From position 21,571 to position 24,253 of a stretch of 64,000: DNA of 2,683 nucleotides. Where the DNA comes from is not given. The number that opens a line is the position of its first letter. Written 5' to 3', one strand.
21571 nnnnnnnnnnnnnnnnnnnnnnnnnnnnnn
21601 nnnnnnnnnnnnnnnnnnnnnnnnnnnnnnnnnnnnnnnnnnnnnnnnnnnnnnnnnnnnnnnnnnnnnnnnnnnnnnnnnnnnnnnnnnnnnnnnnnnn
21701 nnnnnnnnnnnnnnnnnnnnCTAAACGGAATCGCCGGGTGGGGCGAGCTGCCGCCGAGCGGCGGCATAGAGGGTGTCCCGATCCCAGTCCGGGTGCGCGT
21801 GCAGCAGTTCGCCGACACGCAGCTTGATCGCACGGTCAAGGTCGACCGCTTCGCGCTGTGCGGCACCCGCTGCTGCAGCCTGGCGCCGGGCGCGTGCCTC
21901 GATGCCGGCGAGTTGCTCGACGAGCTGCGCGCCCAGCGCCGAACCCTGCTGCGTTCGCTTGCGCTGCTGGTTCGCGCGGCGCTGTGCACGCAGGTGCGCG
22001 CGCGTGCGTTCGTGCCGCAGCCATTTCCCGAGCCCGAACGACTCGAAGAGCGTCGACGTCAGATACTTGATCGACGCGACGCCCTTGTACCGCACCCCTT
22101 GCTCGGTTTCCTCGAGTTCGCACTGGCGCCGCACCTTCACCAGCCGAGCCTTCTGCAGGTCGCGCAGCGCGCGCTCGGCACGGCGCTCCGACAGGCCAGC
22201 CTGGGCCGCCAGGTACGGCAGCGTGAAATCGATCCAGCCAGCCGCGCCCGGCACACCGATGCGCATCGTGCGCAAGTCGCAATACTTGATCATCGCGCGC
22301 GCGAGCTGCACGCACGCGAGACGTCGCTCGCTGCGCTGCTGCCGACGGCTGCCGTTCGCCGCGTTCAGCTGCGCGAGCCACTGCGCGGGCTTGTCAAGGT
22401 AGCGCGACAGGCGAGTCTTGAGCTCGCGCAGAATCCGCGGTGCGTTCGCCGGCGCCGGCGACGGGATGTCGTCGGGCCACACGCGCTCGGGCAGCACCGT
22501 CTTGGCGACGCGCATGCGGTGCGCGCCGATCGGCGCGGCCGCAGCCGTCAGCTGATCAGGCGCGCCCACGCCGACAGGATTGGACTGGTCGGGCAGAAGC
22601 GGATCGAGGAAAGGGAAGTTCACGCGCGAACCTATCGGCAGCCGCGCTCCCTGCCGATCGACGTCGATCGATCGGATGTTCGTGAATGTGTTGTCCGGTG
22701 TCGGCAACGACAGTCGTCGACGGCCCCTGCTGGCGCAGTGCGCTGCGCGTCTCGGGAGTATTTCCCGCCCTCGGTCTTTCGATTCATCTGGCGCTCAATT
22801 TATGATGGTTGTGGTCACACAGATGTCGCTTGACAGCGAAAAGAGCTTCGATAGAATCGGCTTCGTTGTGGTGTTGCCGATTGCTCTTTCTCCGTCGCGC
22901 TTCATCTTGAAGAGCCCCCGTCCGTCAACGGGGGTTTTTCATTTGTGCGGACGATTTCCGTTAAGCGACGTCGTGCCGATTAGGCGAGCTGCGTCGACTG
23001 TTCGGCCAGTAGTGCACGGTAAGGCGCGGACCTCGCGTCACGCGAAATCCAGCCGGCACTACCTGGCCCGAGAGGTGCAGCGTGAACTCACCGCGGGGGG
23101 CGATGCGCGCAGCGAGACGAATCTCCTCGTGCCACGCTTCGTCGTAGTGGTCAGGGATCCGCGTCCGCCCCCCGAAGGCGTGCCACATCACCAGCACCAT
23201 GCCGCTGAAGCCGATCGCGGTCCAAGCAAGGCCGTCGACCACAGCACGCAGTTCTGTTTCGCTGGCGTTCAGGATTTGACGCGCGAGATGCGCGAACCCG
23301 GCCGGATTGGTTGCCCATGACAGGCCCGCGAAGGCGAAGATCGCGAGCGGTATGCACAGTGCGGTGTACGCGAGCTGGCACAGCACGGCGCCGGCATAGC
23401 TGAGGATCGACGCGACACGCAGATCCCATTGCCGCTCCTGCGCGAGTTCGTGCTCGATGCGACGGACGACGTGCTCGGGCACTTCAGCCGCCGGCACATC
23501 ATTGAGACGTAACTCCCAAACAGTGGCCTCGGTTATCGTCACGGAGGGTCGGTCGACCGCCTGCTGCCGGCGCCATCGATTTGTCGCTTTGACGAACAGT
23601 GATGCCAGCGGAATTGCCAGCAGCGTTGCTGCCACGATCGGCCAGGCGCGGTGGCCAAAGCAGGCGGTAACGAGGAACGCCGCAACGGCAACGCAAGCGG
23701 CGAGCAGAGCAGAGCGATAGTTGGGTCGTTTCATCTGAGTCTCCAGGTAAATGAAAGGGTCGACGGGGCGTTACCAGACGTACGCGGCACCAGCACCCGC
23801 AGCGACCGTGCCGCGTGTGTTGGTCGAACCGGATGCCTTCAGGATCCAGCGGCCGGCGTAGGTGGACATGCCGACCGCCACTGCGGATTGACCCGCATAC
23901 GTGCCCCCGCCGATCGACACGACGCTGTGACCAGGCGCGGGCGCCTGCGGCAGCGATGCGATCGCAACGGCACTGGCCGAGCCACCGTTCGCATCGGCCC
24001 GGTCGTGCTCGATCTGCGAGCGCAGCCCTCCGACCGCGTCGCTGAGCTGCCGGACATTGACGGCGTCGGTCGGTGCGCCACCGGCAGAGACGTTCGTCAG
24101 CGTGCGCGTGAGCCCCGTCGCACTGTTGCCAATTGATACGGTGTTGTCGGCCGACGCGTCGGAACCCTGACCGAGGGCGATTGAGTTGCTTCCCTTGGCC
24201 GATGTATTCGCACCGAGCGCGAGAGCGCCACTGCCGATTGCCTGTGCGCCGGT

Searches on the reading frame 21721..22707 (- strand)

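Call 34: search_protein_families(library=pfam, max_evalue=1, proteins=[window:21721-22707:-])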
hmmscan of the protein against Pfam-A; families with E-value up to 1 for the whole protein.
window:21721-22707:- (328 aa): 3 families
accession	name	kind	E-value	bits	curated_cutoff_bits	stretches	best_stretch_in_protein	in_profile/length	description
PF13545.12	HTH_Crp_2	-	0.012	16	27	1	160-196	22-59/70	Crp-like helix-turn-helix domain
PF10929.13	DUF2811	-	0.024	15.4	26.6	1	301-317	17-33/57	Protein of unknown function (DUF2811)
PF07363.16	DUF1484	-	0.23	12.3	21.2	1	259-303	16-58/105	Protein of unknown function (DUF1484)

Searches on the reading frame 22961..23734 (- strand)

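Call 34: search_protein_families(library=pfam, max_evalue=1, proteins=[window:22961-23734:-])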
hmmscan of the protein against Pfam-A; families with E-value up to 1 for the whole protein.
window:22961-23734:- (257 aa): 1 family
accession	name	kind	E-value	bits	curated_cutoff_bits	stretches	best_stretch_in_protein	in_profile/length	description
PF09838.14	DUF2065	-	0.028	14.9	24.3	1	132-176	8-50/56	Uncharacterized protein conserved in bacteria (DUF2065)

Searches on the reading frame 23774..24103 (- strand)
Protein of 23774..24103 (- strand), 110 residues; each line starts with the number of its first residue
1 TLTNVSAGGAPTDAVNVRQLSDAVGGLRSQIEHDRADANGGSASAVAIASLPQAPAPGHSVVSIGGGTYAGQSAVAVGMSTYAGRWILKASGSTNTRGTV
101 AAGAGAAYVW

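Call 34: search_protein_families(library=pfam, max_evalue=1, proteins=[window:23774-24103:-])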
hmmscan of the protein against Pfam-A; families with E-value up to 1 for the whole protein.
seq(110 aa): 2 families
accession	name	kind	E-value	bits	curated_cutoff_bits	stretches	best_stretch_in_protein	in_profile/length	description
PF03895.21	YadA_anchor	-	1.7e-15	57.3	22.7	1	52-110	1-60/60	YadA-like membrane anchor domain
PF05662.19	YadA_stalk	-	8.5e-07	29.7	28.4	1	2-31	2-31/43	Coiled stalk of trimeric autotransporter adhesin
